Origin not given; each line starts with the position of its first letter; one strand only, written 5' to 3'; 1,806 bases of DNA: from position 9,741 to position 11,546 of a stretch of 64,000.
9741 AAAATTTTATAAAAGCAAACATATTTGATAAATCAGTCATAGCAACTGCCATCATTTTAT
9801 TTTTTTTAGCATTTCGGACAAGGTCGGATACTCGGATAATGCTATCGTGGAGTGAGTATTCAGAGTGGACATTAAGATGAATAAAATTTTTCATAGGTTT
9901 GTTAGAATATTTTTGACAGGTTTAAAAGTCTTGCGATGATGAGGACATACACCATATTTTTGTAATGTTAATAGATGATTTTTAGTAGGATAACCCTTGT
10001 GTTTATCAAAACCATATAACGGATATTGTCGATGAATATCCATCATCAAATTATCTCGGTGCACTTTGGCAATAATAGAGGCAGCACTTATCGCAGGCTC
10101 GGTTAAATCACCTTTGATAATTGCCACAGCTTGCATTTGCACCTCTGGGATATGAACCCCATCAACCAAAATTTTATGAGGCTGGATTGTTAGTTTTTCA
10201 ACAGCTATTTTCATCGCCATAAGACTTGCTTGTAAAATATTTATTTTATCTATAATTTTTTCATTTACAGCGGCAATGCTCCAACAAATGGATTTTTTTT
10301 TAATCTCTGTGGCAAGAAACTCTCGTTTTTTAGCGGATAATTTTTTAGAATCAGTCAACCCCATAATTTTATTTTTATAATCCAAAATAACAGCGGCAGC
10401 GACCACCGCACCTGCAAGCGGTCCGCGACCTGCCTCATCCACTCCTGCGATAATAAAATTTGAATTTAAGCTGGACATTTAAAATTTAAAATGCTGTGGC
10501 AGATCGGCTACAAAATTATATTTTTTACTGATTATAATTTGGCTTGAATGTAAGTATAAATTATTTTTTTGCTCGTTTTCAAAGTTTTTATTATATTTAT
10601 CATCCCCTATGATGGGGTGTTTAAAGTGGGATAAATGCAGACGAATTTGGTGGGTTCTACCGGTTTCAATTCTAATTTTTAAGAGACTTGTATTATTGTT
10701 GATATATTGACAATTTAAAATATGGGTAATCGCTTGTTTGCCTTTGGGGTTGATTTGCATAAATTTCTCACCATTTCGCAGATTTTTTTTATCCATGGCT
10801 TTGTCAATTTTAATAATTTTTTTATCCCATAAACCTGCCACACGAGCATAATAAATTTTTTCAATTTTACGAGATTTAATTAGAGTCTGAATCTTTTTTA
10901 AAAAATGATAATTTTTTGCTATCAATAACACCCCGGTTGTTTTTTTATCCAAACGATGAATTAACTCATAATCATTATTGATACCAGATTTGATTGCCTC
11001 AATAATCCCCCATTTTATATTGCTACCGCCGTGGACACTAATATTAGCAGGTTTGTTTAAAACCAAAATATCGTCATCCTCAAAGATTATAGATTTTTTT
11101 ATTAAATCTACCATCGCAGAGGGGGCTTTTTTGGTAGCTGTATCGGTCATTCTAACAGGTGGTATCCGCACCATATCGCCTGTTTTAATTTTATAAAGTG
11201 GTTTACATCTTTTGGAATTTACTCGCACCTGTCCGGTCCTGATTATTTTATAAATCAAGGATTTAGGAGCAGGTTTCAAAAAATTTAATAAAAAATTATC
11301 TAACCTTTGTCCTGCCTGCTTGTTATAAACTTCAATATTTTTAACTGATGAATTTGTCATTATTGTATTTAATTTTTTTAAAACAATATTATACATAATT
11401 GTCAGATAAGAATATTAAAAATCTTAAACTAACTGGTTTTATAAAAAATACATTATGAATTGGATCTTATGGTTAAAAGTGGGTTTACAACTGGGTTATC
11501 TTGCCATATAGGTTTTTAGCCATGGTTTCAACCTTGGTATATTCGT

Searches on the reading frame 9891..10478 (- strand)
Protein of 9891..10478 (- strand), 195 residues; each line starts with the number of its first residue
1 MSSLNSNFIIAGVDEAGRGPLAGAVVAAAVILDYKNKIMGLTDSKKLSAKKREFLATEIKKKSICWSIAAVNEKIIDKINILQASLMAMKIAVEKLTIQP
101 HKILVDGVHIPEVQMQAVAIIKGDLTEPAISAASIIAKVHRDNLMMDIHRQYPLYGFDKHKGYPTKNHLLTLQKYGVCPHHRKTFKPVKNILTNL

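Call 101: search_protein_families(library=pfam, proteins=[window:9891-10478:-], max_evalue=0.0001)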
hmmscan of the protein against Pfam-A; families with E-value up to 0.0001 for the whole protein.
window:9891-10478:- (195 aa): 1 family
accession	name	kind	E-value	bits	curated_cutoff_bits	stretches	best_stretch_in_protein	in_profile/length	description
PF01351.25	RNase_HII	-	3.3e-44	151.6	25.8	1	11-187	1-198/199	Ribonuclease HII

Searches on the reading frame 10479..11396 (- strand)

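Call 90: search_protein_families(library=pfam, proteins=[window:10479-11396:-], max_evalue=0.00001)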
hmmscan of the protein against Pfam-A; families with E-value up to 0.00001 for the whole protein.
window:10479-11396:- (305 aa): 2 families
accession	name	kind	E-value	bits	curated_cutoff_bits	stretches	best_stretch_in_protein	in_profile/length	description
PF00849.27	PseudoU_synth_2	-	6.8e-30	104.7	26.8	1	109-257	1-152/152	RNA pseudouridylate synthase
PF01479.30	S4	-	4.3e-09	36.4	22.8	1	30-76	1-48/48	S4 domain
